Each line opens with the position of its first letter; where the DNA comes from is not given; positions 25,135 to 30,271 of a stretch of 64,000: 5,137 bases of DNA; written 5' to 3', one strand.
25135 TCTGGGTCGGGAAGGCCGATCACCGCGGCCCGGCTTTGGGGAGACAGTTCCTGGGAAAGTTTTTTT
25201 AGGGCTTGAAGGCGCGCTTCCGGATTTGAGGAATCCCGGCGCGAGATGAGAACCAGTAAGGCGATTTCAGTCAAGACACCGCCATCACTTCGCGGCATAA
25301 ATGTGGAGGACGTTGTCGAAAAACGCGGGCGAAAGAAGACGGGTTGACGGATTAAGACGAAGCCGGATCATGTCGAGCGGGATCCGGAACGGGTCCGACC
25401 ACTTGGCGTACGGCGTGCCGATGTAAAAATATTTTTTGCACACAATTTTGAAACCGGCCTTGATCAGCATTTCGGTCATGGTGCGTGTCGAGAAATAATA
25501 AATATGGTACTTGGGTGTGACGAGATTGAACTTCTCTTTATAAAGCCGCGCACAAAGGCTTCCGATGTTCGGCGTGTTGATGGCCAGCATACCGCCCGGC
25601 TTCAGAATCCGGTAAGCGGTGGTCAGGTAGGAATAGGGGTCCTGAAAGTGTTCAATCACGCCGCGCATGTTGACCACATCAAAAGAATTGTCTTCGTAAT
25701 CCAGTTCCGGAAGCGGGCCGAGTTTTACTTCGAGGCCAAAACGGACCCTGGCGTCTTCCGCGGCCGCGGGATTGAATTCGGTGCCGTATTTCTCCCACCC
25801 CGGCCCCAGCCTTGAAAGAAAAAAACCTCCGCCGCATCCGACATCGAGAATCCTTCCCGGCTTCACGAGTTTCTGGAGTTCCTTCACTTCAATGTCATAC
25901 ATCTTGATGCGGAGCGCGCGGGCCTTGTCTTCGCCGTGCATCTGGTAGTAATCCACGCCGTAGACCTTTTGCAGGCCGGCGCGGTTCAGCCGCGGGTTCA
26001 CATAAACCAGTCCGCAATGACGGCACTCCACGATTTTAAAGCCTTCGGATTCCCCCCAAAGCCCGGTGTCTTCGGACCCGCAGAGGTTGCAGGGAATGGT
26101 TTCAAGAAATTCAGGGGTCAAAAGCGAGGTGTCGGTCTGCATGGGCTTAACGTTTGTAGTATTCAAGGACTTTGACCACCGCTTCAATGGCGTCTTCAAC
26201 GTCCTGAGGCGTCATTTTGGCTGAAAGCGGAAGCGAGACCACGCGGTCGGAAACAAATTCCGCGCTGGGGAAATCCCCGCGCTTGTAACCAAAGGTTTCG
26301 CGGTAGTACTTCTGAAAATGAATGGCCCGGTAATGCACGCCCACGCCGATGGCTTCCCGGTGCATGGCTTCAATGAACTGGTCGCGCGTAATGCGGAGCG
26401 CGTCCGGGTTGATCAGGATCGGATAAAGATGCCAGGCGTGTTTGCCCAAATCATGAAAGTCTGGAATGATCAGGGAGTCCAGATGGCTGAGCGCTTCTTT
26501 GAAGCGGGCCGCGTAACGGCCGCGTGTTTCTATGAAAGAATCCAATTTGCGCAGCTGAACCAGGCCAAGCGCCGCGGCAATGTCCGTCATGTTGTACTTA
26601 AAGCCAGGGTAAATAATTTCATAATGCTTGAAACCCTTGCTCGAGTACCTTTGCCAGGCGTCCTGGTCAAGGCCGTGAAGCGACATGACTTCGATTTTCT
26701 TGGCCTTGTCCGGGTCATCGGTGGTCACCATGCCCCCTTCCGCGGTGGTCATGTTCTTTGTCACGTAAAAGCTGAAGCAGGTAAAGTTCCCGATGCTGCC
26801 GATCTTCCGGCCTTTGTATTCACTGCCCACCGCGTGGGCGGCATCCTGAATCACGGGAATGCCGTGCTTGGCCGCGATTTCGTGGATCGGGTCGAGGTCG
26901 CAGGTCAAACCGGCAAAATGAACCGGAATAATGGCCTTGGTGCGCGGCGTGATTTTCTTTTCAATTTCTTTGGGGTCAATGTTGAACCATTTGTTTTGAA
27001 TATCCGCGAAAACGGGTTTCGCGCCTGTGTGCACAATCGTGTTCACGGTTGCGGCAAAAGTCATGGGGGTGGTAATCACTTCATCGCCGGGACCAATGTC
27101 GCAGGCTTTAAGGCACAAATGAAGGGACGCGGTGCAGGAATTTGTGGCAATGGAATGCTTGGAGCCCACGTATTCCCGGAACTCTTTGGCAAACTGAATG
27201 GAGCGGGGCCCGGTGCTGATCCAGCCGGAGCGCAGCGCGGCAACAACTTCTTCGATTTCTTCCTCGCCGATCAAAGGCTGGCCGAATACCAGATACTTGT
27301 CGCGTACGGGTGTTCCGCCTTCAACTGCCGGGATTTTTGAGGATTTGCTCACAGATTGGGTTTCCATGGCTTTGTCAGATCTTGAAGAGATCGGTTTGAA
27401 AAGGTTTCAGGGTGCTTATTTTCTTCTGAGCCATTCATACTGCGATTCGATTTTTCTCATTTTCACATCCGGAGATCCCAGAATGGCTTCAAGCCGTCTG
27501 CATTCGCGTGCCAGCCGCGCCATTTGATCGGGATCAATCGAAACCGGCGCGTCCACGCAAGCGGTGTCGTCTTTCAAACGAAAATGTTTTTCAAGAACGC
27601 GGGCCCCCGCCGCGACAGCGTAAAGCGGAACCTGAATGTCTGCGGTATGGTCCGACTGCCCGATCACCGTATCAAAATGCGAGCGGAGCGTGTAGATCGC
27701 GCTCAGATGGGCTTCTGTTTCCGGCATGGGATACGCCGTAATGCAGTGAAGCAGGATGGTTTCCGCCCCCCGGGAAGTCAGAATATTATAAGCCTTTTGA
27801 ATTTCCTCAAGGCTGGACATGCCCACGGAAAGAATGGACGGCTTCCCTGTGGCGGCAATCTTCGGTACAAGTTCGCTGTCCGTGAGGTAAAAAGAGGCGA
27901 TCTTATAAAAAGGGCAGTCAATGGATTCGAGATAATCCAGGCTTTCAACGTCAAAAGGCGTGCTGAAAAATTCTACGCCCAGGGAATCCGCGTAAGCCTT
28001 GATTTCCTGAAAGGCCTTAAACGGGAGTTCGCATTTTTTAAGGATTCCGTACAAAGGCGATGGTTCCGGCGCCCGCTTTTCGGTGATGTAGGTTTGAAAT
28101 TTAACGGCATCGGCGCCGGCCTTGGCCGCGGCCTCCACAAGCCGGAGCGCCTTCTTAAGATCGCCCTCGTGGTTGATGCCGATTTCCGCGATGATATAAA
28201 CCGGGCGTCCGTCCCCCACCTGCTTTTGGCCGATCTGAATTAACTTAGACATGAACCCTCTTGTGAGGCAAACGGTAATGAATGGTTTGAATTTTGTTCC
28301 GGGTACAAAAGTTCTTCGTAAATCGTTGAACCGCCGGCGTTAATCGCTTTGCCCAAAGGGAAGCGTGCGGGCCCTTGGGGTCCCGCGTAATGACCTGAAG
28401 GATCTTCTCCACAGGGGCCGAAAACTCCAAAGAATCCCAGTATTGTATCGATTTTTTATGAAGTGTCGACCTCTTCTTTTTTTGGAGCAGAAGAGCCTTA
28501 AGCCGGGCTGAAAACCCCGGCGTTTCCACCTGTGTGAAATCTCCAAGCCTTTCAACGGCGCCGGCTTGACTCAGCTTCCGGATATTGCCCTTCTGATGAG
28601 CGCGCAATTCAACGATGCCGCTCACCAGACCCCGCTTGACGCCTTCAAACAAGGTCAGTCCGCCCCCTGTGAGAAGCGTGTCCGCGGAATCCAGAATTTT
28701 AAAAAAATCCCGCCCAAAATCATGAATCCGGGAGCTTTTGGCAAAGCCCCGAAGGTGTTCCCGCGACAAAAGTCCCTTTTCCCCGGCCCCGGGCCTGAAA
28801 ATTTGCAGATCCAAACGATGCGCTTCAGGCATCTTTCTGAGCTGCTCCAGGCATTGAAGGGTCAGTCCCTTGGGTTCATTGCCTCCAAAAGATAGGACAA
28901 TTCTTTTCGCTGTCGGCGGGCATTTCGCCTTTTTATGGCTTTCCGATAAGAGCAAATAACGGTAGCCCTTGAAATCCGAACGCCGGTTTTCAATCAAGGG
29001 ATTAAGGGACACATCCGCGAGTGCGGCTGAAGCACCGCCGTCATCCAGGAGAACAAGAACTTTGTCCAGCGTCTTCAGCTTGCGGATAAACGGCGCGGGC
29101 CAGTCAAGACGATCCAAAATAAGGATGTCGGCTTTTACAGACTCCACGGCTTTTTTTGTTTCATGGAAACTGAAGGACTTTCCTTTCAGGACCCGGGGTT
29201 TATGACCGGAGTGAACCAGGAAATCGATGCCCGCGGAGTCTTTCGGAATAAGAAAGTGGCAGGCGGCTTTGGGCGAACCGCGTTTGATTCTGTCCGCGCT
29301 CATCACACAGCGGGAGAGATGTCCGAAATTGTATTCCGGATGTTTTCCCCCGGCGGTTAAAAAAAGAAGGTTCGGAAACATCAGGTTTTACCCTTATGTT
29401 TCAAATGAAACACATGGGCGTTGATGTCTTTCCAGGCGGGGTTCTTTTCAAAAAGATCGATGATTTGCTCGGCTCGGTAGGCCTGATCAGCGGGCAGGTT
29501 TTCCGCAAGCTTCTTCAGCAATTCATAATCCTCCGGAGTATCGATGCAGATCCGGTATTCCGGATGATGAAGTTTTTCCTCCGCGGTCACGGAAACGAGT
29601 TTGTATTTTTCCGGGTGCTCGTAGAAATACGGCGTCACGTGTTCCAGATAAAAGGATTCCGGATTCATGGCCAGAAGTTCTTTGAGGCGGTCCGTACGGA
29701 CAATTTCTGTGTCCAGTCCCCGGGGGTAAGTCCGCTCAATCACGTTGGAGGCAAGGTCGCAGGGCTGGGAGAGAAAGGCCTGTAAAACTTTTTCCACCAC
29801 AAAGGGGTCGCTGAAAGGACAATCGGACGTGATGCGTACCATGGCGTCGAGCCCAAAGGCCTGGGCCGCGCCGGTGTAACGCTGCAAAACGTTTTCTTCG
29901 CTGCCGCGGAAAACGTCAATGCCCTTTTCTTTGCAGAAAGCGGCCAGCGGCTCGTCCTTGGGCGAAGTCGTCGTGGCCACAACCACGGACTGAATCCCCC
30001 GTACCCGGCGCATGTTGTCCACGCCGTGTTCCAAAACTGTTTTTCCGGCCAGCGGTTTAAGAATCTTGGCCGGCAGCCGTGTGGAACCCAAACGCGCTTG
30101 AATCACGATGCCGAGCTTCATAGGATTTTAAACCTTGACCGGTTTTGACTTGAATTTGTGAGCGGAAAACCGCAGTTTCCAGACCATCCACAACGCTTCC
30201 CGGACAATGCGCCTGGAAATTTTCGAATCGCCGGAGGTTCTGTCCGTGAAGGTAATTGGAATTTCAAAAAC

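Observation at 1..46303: Glycan supercluster of about 46 kb on one strand, running from lptD to the left window edge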

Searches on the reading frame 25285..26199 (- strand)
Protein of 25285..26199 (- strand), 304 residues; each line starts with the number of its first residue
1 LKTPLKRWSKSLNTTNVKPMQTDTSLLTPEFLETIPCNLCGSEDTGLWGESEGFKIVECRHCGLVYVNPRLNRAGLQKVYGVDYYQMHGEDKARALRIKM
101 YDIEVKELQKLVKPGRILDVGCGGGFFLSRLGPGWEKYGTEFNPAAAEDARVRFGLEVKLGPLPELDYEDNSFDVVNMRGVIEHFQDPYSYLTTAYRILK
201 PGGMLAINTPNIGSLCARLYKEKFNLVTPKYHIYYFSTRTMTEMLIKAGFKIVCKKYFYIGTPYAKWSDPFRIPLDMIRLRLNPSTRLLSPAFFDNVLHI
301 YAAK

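Call 5: search_protein_families(library=pfam, proteins=[window:25285-26199:-], max_evalue=0.001)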
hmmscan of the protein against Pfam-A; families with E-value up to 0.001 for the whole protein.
window:25285-26199:- (304 aa): 8 families
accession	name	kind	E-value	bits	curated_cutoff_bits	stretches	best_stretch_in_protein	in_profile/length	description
PF13489.12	Methyltransf_23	-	4.2e-21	75.8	27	1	108-254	17-163/164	Methyltransferase domain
PF08241.18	Methyltransf_11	-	5.3e-19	69.1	21.2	1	118-207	1-95/95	Methyltransferase domain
PF13847.12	Methyltransf_31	-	2.4e-14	53.7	27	1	115-225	5-128/145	Methyltransferase domain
PF13649.12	Methyltransf_25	-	8.6e-14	52.4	27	1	117-203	1-97/97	Methyltransferase domain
PF08242.18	Methyltransf_12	-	1.2e-13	52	30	1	118-205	1-98/98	Methyltransferase domain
PF07021.18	MetW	-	3.7e-07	30.4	21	1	106-219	5-119/193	Methionine biosynthesis protein MetW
PF01209.24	Ubie_methyltran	-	6.3e-07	29.4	20.1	1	164-206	108-150/233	ubiE/COQ5 methyltransferase family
PF08003.17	Methyltransf_9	-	8.8e-05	22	23.8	0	113-251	115-261/315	Protein of unknown function (DUF1698)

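Call 34: search_protein_families(library=ncbifam, proteins=[window:25285-26199:-], max_evalue=0.00001)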
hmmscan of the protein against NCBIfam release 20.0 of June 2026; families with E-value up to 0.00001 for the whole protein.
window:25285-26199:- (304 aa): 9 families
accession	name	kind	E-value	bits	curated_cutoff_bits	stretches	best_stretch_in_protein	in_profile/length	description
NF045667.1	MTase_DVU1556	equivalog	5e-12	45.7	155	1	108-254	17-164/213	DVU_1556 family methyltransferase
TIGR01983.1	UbiG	equivalog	4.6e-09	35.9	102.95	1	109-211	45-155/228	bifunctional 2-polyprenyl-6-hydroxyphenol methylase/3-demethylubiquinol 3-O-methyltransferase UbiG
TIGR02072.1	BioC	equivalog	6.9e-08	32.6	184.95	1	108-253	27-174/244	malonyl-ACP O-methyltransferase BioC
NF047649.1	MTase_UXPK_star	exception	2.4e-07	30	460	1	113-254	76-227/283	methyltransferase/UXPK-star double selenoprotein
NF011650.0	PRK15068.1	equivalog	3.3e-07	29.5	209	1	112-214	121-232/324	tRNA 5-methoxyuridine(34)/uridine 5-oxyacetic acid(34) synthase CmoB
TIGR00452.1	TIGR00452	equivalog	3.8e-07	29.2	275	1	113-252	117-264/316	tRNA 5-methoxyuridine(34)/uridine 5-oxyacetic acid(34) synthase CmoB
NF041537.1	ArsM_AhpD_UU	exception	3.8e-06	25.9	510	0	116-208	79-181/345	arsenite methyltransferase/AhpD domain selenoprotein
NF008823.0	PRK11873.1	subfamily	4.7e-06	26.3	263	1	109-207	73-181/272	arsenite methyltransferase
NF041536.1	ArsM_DUF2284_UU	exception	8.2e-06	24.4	575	0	117-207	80-180/459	arsenite methyltransferase/DUF2284 domain selenoprotein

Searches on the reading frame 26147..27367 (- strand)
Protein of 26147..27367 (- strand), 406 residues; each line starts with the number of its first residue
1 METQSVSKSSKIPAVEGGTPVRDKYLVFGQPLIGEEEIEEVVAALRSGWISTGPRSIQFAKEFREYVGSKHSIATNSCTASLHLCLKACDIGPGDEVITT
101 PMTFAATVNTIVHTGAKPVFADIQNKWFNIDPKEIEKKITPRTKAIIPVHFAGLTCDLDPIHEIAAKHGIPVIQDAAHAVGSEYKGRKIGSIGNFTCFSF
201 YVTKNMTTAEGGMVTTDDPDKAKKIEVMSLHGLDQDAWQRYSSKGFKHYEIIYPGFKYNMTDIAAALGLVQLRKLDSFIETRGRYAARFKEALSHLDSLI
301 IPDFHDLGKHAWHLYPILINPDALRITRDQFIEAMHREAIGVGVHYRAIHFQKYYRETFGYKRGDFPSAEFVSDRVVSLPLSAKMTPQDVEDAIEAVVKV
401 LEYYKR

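Call 5: search_protein_families(library=pfam, proteins=[window:26147-27367:-], max_evalue=0.001)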
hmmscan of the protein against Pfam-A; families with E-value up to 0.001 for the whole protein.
window:26147-27367:- (406 aa): 6 families
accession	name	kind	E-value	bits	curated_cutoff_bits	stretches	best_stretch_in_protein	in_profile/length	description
PF01041.23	DegT_DnrJ_EryC1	-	4.7e-135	450.9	19.8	1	33-397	3-359/360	DegT/DnrJ/EryC1/StrS aminotransferase family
PF00155.27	Aminotran_1_2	-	4.2e-07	29.9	19.7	1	57-182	45-192/361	Aminotransferase class I and II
PF00266.25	Aminotran_5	-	4.9e-06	26.2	21.5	1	73-182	65-182/371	Aminotransferase class-V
PF01053.26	Cys_Met_Meta_PP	-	0.00013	21.1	27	1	59-181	57-179/381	Cys/Met metabolism PLP-dependent enzyme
PF01212.27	Beta_elim_lyase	-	0.0003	20.7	27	0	56-241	34-215/288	Beta-eliminating lyase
PF05889.19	SepSecS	-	0.00034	19.9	21.1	1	59-219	61-239/389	O-phosphoseryl-tRNA(Sec) selenium transferase, SepSecS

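Call 10: search_protein_families(library=ncbifam, proteins=[window:26147-27367:-], max_evalue=0.001)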
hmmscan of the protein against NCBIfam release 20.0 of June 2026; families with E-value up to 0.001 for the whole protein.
window:26147-27367:- (406 aa): 27 families (the best 25 are shown)
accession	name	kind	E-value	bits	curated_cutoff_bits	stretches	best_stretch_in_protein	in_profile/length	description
NF008658.2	PRK11658.1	equivalog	2.8e-122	408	631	1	24-402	3-378/379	UDP-4-amino-4-deoxy-L-arabinose aminotransferase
TIGR03588.1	PseC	equivalog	4.8e-108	361.5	423.5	1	26-401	2-380/380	UDP-4-amino-4,6-dideoxy-N-acetyl-beta-L-altrosamine transaminase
NF008687.0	PRK11706.1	equivalog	7.7e-79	265.1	375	1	27-400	3-373/375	dTDP-4-amino-4,6-dideoxygalactose transaminase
TIGR04181.1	NHT_00031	hypoth_equivalog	8.5e-73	245.3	420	1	30-382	5-359/359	LegC family aminotransferase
TIGR02379.1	ECA_wecE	subfamily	1.8e-66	224.5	434.85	1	28-401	4-375/376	dTDP-4-amino-4,6-dideoxy-D-glucose transaminase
TIGR04427.1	PLP_DesI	equivalog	6.3e-60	203.3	650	1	14-393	9-375/390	dTDP-4-dehydro-6-deoxyglucose aminotransferase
NF011936.0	PRK15407.1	equivalog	1.6e-56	191.9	423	1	31-397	42-432/440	lipopolysaccharide biosynthesis protein RfbH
NF004650.0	PRK05994.1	equivalog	1.1e-07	31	667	1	69-179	78-188/427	O-acetylhomoserine aminocarboxypropyltransferase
NF005305.0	PRK06836.1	equivalog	1.2e-07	31.3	376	1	60-147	89-175/396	pyridoxal phosphate-dependent aminotransferase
NF005816.0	PRK07682.1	equivalog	1.3e-07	30.6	620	1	65-177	86-204/390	aminotransferase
NF005817.0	PRK07683.1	equivalog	2.9e-07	29.6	575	1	65-165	85-187/387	aminotransferase A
NF004975.0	PRK06348.1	equivalog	3.3e-07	29.6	549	1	61-147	81-167/384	pyridoxal phosphate-dependent aminotransferase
TIGR01977.1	am_tr_V_EF2568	hypoth_equivalog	3.3e-07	29.6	377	1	69-181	62-179/376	cysteine desulfurase family protein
NF040779.1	Sec_lyase_SclA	exception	9.4e-07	28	525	1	62-181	54-178/378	selenocysteine lyase SclA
NF004770.0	PRK06108.1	subfamily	1.6e-06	27.2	422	1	61-175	88-209/396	pyridoxal phosphate-dependent aminotransferase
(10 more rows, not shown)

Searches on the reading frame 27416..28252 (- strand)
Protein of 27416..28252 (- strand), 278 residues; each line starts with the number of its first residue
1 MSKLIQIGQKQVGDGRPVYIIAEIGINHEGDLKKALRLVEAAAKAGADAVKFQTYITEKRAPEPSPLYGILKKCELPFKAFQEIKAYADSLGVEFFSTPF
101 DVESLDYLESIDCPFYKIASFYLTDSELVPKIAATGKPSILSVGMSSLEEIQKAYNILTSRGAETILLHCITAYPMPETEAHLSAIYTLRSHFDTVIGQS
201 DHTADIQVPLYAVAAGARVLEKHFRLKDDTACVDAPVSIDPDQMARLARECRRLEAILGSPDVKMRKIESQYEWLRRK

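Call 5: search_protein_families(library=pfam, proteins=[window:27416-28252:-], max_evalue=0.001)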
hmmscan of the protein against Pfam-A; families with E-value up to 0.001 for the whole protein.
window:27416-28252:- (278 aa): 1 family
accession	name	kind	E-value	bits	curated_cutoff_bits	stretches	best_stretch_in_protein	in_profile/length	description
PF03102.20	NeuB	-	1.6e-69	234.5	22.1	1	38-260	1-238/241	NeuB family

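Call 10: search_protein_families(library=ncbifam, proteins=[window:27416-28252:-], max_evalue=0.001)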
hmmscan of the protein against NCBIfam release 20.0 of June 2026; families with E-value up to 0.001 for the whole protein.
window:27416-28252:- (278 aa): 2 families
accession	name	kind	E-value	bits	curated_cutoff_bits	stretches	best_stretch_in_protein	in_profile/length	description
TIGR03569.1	NeuB_NnaB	equivalog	2.6e-77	260.1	399.65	1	18-272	1-272/329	N-acetylneuraminate synthase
TIGR03586.1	PseI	equivalog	5.9e-72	242.6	340.25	1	18-274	2-273/327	pseudaminic acid synthase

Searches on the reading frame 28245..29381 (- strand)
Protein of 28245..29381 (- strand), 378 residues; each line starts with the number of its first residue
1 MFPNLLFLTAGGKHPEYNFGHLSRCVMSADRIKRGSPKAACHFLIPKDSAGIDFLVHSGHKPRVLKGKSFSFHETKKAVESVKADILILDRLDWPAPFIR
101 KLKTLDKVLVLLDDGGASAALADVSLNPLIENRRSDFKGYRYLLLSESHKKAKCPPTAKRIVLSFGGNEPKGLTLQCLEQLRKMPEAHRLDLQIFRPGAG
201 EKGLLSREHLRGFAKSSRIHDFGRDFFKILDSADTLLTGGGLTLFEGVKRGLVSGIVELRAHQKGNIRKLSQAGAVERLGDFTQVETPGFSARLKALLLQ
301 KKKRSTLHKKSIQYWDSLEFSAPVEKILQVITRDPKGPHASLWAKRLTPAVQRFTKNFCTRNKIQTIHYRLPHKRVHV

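Call 5: search_protein_families(library=pfam, proteins=[window:28245-29381:-], max_evalue=0.001)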
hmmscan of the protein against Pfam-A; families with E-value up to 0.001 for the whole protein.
window:28245-29381:- (378 aa): 0 families

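Call 8: search_protein_families(library=pfam, proteins=[window:28245-29381:-], max_evalue=0.1)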
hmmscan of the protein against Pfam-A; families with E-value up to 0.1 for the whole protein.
window:28245-29381:- (378 aa): 0 families

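Call 10: search_protein_families(library=ncbifam, proteins=[window:28245-29381:-], max_evalue=0.001)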
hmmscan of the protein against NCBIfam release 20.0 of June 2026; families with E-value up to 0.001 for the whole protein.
window:28245-29381:- (378 aa): 1 family
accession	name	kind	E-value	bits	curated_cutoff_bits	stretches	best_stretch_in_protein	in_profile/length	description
TIGR03590.1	PseG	equivalog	1.3e-13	51.2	153.55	1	19-264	15-274/280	UDP-2,4-diacetamido-2,4,6-trideoxy-beta-L-altropyranose hydrolase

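Call 51: search_solved_structures(query=window:28245-29381:-, max_evalue=1)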
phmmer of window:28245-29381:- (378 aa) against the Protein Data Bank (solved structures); distinct sequences matched with E-value up to 1: 0.

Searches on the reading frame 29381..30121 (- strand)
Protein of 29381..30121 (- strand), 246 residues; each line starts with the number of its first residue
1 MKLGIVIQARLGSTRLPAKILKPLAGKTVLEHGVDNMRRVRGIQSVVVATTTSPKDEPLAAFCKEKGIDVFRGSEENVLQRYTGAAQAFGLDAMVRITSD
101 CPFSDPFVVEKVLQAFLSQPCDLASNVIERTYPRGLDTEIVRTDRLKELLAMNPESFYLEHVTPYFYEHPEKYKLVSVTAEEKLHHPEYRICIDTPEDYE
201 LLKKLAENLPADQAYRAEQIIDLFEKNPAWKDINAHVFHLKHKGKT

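Call 5: search_protein_families(library=pfam, proteins=[window:29381-30121:-], max_evalue=0.001)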
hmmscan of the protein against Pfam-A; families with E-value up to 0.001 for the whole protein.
window:29381-30121:- (246 aa): 2 families
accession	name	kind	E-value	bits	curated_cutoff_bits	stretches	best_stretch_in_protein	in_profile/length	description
PF02348.25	CTP_transf_3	-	8.9e-31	107.8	22.6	1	5-208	2-208/217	Cytidylyltransferase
PF12804.13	NTP_transf_3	-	5.3e-08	33.6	27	1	10-150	11-142/160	MobA-like NTP transferase domain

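Call 10: search_protein_families(library=ncbifam, proteins=[window:29381-30121:-], max_evalue=0.001)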
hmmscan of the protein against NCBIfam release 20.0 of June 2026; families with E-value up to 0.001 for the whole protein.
window:29381-30121:- (246 aa): 7 families
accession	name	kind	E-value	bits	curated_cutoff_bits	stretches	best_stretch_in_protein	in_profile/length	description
NF003952.0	PRK05450.1-5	subfamily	9.8e-17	60.9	193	1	1-154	1-151/250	3-deoxy-manno-octulosonate cytidylyltransferase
NF009905.0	PRK13368.1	subfamily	2.5e-15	56.5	255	1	1-127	1-125/243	3-deoxy-manno-octulosonate cytidylyltransferase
NF003950.0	PRK05450.1-3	subfamily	1.1e-13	51.1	234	1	1-134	1-136/248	3-deoxy-manno-octulosonate cytidylyltransferase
NF003948.0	PRK05450.1-1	equivalog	3.1e-09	36.4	281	1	4-130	7-134/248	3-deoxy-manno-octulosonate cytidylyltransferase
TIGR00466.1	kdsB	equivalog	5.5e-08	32.5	155.2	1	2-126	2-126/241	3-deoxy-manno-octulosonate cytidylyltransferase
TIGR03310.1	matur_MocA_YgfJ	equivalog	4.1e-06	26.9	186.45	1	12-200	9-186/188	molybdenum cofactor cytidylyltransferase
TIGR03584.1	PseF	equivalog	0.00096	18.8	205.7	0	6-87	3-80/222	pseudaminic acid cytidylyltransferase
